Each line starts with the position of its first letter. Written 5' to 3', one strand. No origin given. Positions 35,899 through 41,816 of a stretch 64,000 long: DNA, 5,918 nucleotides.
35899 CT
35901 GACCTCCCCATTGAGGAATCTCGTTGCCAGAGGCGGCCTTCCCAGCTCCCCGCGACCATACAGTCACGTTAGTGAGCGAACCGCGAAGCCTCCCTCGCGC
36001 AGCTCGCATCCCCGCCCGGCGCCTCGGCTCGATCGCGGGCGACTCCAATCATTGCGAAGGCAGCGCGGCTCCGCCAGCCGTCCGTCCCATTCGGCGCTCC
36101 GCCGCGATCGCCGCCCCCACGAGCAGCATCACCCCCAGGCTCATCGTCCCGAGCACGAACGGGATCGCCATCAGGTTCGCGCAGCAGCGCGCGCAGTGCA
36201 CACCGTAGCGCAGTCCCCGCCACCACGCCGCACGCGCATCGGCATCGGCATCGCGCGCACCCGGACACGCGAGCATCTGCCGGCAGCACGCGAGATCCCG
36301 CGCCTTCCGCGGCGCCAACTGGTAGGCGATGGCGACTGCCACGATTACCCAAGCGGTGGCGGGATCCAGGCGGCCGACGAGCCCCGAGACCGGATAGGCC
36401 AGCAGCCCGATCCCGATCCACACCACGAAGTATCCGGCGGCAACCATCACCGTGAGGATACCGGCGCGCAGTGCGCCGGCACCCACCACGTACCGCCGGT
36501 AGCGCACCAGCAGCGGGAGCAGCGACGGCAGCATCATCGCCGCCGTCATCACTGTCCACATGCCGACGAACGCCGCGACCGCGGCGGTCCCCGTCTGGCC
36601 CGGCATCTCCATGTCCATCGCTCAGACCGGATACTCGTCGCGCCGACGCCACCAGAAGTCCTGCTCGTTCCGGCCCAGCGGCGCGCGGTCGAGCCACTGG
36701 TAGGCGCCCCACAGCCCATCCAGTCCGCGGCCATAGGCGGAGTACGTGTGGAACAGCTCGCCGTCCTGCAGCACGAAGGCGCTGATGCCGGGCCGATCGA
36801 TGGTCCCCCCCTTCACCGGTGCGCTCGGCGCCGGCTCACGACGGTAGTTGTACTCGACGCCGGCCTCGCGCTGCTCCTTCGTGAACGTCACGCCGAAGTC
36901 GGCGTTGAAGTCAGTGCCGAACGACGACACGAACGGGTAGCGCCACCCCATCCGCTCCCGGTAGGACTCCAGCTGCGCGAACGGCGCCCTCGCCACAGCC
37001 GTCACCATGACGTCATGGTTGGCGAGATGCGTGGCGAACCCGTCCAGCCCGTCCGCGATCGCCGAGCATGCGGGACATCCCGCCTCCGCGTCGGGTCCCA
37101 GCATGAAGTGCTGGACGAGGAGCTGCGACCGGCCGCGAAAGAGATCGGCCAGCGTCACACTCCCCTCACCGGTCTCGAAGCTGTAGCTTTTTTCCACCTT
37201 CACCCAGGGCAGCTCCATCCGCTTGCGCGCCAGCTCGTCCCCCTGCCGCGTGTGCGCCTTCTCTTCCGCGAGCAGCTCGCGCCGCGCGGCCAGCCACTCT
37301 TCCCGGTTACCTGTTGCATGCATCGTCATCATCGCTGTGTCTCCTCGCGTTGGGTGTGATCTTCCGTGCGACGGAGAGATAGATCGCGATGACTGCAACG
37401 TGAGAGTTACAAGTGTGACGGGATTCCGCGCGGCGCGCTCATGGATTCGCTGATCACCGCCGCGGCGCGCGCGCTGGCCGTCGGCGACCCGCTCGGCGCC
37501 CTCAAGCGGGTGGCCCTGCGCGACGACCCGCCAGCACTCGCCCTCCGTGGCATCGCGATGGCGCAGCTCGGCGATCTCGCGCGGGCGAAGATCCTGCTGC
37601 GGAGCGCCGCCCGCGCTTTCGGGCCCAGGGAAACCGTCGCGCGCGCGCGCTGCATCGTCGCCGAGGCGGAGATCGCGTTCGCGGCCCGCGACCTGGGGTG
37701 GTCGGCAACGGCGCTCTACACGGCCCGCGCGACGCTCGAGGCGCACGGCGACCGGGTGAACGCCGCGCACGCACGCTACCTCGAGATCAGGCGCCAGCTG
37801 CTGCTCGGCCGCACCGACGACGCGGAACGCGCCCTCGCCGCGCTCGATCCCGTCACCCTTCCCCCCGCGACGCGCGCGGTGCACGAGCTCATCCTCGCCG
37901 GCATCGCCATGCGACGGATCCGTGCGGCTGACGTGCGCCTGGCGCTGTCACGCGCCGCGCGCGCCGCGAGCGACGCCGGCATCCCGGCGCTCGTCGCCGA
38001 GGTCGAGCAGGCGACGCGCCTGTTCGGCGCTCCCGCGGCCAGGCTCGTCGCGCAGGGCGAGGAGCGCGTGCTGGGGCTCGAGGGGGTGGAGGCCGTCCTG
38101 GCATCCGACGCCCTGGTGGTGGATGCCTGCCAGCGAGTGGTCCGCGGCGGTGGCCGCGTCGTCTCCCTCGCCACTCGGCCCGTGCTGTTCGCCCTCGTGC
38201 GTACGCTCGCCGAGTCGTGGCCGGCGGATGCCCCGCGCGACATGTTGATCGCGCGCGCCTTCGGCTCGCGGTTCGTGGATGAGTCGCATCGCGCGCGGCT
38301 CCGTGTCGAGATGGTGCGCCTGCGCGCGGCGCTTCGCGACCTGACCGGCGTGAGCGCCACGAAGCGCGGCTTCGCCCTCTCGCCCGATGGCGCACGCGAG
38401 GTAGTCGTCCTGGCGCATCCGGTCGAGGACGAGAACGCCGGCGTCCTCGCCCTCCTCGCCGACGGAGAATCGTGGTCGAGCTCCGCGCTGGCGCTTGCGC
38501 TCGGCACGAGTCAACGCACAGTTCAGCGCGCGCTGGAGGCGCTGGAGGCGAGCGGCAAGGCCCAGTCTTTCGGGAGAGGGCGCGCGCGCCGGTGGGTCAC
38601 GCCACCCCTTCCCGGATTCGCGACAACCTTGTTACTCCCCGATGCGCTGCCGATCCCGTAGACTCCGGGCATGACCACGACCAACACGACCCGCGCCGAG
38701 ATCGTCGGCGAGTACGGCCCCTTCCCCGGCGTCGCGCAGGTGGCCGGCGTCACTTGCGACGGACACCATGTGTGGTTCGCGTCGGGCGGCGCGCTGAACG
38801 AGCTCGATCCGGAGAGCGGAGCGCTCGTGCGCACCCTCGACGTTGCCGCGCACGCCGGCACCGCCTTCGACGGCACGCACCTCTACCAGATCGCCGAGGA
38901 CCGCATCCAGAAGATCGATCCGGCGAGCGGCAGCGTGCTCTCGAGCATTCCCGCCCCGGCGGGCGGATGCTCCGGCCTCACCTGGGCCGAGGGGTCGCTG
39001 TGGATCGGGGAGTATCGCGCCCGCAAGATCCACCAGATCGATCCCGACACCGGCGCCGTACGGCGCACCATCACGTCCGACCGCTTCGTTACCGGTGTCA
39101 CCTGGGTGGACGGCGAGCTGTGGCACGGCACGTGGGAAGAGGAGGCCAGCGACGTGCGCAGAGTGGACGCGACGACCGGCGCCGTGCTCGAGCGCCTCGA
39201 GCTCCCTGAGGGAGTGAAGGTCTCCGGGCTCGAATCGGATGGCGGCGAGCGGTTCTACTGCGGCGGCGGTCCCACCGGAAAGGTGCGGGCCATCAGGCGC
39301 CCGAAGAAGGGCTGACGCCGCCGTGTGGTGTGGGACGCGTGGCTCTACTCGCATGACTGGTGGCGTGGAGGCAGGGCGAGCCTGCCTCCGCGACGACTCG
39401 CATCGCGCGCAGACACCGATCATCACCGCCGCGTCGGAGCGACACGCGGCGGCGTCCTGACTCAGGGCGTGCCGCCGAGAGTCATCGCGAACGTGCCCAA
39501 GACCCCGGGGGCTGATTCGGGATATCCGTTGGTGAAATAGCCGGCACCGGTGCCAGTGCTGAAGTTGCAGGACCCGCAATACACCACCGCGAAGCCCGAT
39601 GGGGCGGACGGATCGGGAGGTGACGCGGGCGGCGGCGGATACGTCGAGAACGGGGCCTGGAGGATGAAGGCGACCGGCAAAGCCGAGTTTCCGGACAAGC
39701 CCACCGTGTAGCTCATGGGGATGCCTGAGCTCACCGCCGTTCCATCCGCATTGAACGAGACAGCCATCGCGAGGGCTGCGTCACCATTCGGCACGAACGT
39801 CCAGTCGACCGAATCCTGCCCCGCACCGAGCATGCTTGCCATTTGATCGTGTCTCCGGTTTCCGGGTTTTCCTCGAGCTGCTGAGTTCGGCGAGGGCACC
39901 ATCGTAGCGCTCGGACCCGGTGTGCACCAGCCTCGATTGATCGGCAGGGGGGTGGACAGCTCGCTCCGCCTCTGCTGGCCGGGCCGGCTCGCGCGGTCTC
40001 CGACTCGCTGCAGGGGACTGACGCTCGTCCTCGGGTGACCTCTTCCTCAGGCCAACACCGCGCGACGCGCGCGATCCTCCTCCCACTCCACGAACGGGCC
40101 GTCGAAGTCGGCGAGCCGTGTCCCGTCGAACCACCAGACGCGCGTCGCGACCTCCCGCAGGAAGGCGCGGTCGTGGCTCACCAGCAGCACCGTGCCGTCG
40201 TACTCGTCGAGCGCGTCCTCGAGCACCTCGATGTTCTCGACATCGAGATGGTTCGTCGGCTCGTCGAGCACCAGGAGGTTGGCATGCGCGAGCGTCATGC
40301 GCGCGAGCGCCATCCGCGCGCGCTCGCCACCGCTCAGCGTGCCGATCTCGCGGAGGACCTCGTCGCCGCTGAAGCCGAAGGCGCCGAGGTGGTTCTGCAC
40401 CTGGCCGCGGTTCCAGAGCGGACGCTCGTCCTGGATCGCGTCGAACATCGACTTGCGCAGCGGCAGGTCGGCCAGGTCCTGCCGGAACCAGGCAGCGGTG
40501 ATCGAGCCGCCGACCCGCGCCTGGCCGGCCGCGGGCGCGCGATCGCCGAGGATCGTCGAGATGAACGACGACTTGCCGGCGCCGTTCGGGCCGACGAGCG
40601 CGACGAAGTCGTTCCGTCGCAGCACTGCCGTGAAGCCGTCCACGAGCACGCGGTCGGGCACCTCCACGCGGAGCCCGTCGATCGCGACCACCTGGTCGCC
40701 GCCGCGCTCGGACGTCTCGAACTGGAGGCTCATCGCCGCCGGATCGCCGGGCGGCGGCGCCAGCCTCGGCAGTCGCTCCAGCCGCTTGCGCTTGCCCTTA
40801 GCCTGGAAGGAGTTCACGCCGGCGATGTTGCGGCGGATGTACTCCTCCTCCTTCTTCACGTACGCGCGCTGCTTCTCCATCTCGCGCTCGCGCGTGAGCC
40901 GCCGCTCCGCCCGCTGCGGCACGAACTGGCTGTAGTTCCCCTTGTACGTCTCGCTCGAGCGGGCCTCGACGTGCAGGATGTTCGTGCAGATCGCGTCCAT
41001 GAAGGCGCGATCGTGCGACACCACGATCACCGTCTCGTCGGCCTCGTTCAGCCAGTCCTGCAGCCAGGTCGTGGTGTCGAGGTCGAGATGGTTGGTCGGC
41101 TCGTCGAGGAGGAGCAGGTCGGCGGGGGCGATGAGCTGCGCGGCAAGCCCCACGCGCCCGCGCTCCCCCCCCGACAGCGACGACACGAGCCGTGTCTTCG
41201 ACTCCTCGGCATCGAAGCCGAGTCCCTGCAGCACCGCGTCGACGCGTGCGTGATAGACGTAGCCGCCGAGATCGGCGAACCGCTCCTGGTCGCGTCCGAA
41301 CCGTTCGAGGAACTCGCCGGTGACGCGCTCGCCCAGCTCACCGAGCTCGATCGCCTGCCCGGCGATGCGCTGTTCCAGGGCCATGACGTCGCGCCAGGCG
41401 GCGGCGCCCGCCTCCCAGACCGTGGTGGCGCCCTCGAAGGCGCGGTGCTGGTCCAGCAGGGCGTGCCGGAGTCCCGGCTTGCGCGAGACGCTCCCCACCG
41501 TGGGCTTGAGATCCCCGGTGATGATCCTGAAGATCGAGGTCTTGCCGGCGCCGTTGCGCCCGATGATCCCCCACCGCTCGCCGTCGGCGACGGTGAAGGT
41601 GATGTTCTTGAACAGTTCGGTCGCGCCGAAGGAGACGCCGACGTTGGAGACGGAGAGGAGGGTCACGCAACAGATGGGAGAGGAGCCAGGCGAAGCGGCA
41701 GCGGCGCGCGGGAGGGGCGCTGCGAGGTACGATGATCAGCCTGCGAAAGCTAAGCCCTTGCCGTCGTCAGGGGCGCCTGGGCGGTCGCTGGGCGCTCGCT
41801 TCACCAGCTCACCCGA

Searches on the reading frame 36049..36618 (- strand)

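Call 47: search_protein_families(library=pfam, proteins=[window:36049-36618:-], max_evalue=0.0001)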
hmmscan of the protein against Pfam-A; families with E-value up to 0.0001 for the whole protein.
window:36049-36618:- (189 aa): 1 family
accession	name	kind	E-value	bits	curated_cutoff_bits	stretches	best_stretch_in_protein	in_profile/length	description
PF09948.15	PpoB2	-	3.5e-34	118.8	28.7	1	18-178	1-168/188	Copper chaperone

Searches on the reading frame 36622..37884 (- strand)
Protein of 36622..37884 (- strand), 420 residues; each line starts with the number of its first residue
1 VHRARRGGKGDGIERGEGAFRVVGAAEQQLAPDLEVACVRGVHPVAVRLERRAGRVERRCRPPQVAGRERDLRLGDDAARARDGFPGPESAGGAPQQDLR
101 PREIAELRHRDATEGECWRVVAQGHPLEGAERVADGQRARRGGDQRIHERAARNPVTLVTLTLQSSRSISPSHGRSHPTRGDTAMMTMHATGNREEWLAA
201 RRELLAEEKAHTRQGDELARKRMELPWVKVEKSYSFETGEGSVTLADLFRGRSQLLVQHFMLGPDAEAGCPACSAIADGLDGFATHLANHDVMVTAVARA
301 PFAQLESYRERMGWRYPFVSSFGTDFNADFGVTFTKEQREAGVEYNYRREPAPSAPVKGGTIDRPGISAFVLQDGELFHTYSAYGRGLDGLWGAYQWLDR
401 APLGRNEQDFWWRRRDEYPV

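Call 47: search_protein_families(library=pfam, proteins=[window:36622-37884:-], max_evalue=0.0001)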
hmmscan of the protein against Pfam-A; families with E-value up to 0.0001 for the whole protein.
window:36622-37884:- (420 aa): 1 family
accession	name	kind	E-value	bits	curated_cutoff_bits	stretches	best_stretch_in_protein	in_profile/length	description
PF05988.18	DUF899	-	1.1e-88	297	27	1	186-418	1-224/224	Bacterial protein of unknown function (DUF899)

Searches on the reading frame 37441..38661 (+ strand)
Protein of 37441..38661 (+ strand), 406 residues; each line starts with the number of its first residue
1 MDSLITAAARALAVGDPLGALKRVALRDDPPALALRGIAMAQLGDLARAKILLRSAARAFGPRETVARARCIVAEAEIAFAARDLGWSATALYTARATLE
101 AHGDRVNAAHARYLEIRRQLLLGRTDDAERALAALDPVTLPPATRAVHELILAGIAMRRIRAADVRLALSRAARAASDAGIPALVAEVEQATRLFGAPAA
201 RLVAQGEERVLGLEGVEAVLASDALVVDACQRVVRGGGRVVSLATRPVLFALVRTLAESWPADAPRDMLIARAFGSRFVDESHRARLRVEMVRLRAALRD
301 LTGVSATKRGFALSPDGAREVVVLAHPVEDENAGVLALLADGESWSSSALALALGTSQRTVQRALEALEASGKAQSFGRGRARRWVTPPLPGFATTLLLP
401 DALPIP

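Call 15: search_protein_families(library=pfam, proteins=[window:37441-38661:+], max_evalue=0.001)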
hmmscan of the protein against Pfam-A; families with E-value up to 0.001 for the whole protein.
window:37441-38661:+ (406 aa): 3 families
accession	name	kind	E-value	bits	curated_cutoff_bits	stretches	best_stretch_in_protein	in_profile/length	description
PF13551.12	HTH_29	-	9.2e-07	29.3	28.1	1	335-385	4-55/64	Winged helix-turn helix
PF08279.18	HTH_11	-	8.9e-05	22.7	25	1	336-372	6-43/55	HTH domain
PF25213.1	HVO_A0261_N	-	0.0008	19.7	35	0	333-372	14-52/86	HVO_A0261 N-terminal domain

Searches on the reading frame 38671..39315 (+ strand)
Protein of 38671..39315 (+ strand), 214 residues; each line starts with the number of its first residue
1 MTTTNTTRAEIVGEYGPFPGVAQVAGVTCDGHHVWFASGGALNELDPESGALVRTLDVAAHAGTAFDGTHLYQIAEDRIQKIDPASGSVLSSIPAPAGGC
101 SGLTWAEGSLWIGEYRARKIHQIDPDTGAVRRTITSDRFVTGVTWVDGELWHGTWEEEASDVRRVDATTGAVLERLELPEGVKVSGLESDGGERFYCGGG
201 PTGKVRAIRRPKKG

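Call 15: search_protein_families(library=pfam, proteins=[window:38671-39315:+], max_evalue=0.001)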
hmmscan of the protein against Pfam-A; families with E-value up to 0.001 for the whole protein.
window:38671-39315:+ (214 aa): 4 families
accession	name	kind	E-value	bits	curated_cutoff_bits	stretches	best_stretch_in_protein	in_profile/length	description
PF05096.18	Glu_cyclase_2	-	3e-10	40.4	22.3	1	137-186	38-87/249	Glutamine cyclotransferase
PF21959.2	DUF6923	-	9.1e-07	29.3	27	0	70-133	98-167/234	Repeat of unknown function (DUF6923)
PF08450.18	SGL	-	0.00014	22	26.3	0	106-141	193-228/246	SMP-30/Gluconolactonase/LRE-like region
PF16819.11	DUF5074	-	0.00014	21.5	27.2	0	117-183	162-228/353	Domain of unknown function (DUF5074)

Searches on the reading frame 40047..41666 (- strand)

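Call 15: search_protein_families(library=pfam, proteins=[window:40047-41666:-], max_evalue=0.001)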
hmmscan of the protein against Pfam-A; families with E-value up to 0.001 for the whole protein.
window:40047-41666:- (539 aa): 9 families
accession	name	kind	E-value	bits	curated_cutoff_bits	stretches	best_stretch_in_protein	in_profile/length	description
PF00005.33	ABC_tran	-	8.9e-47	159.6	25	2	19-192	1-137/137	ABC transporter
PF12848.13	ABC_tran_Xtn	-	6.1e-21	74.7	25.9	1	231-308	1-77/85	ABC transporter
PF13304.12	AAA_21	-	1.2e-16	62.1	27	1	161-224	235-304/304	AAA domain, putative AbiEii toxin, Type IV TA system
PF02463.25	SMC_N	-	2.7e-16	60.1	40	0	352-375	24-50/220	RecF/RecN/SMC N terminal domain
PF01926.29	MMR_HSR1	-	2.1e-06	28.3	21.9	0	355-380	2-27/113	50S ribosome-binding GTPase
PF13555.12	AAA_29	-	1.5e-05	25.1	27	0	342-369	12-39/61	P-loop containing region of AAA domain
PF13476.12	AAA_23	-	1.6e-05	26.1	27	0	34-50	24-40/201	AAA domain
PF03193.22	RsgA_GTPase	-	2e-05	24.9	30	0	347-377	102-131/174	RsgA GTPase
PF13191.12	AAA_16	-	0.00032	21.7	32.6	0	353-483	25-153/167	AAA ATPase domain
